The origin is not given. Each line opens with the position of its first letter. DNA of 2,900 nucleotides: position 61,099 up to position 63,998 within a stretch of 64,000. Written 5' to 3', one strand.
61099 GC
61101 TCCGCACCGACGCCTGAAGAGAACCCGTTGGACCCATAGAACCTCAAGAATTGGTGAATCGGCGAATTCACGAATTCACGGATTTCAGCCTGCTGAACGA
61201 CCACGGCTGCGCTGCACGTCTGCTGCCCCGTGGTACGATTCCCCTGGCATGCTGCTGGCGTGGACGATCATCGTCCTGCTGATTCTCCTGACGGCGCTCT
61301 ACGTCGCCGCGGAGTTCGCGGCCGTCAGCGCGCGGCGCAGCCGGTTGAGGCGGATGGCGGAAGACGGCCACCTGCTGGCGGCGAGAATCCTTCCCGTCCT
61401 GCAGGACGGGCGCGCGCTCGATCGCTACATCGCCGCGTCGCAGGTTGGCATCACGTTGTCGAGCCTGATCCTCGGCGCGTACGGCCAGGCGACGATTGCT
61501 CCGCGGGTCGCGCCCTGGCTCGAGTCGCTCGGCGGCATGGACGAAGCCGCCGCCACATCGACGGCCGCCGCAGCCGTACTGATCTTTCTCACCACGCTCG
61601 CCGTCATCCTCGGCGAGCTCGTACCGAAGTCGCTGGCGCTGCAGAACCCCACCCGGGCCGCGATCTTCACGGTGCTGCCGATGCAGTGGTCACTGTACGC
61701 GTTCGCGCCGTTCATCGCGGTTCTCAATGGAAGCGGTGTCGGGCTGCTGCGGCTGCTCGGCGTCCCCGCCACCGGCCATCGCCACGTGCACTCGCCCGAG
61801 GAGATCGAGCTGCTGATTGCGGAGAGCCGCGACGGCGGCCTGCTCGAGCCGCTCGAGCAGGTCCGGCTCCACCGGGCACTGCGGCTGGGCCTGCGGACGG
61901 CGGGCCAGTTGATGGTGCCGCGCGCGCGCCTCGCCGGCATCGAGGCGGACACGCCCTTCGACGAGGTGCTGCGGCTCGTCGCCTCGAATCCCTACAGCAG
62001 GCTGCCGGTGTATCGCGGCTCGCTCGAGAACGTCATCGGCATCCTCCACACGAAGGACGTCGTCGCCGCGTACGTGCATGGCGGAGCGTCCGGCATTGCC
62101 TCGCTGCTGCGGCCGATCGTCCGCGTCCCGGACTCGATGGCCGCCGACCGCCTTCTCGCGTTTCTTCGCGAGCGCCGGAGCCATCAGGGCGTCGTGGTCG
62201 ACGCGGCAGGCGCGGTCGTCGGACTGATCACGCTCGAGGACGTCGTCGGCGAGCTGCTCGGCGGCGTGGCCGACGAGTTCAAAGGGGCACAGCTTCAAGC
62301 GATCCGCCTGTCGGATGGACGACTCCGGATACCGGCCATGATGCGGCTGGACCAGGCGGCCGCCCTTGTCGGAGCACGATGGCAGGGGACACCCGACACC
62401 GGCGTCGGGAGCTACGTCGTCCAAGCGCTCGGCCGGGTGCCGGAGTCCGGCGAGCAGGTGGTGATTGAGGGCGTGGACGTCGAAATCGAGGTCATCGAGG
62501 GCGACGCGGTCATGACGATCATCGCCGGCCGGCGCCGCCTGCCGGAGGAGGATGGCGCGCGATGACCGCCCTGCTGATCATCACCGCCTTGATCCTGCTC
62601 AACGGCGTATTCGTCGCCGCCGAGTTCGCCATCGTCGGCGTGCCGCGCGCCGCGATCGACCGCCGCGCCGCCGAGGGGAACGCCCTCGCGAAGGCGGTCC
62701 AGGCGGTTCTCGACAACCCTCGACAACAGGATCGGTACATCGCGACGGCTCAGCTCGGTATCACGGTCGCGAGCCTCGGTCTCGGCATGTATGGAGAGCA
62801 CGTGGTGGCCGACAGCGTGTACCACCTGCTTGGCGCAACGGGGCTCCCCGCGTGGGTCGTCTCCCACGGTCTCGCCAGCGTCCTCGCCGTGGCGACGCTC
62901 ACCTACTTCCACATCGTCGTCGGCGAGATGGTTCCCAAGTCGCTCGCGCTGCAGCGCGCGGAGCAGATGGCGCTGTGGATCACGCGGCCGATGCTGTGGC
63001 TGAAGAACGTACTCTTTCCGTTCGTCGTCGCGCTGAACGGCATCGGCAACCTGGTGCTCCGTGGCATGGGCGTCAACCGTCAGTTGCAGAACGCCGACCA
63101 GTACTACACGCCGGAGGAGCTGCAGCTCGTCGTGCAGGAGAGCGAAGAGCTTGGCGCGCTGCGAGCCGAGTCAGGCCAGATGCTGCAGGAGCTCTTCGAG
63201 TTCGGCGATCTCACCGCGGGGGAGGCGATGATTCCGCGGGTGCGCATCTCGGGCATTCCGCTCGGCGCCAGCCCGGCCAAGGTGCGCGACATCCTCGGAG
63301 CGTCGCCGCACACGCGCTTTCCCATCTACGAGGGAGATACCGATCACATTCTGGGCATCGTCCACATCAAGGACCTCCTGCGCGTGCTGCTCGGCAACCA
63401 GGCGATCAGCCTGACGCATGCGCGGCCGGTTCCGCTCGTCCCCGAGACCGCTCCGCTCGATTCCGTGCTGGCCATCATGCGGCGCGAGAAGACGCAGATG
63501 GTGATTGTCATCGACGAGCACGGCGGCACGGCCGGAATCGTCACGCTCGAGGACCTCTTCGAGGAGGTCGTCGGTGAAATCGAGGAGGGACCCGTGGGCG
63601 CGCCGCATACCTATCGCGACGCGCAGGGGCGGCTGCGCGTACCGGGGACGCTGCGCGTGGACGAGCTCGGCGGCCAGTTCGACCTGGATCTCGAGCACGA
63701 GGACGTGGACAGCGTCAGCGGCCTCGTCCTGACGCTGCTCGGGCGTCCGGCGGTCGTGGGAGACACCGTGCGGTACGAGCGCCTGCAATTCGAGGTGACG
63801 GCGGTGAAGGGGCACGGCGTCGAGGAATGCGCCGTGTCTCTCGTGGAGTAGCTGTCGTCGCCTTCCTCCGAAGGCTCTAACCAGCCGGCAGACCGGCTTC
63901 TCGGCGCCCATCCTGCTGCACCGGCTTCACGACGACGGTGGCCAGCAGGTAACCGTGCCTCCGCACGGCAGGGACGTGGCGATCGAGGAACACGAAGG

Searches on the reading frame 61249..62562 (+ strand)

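Call 51: search_protein_families(library=pfam, proteins=[window:61249-62562:+], max_evalue=0.00001)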
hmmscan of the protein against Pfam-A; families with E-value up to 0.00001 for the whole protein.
window:61249-62562:+ (438 aa): 2 families
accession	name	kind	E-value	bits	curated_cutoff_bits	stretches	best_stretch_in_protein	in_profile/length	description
PF01595.25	CNNM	-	1.7e-42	145.6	28.4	1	7-201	2-179/181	Cyclin M transmembrane N-terminal domain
PF00571.33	CBS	-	8.7e-13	48.8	24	0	229-275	10-55/57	CBS domain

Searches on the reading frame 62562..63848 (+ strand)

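Call 51: search_protein_families(library=pfam, proteins=[window:62562-63848:+], max_evalue=0.00001)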
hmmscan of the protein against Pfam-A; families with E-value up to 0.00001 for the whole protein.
window:62562-63848:+ (429 aa): 3 families
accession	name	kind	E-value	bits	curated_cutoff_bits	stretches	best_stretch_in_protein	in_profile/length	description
PF01595.25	CNNM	-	3.5e-47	160.8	28.4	1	5-203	1-180/181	Cyclin M transmembrane N-terminal domain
PF03471.22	CorC_HlyC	-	5.1e-15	55.7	27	1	354-427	4-79/81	Transporter associated domain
PF00571.33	CBS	-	1.4e-14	54.5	24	1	288-337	7-56/57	CBS domain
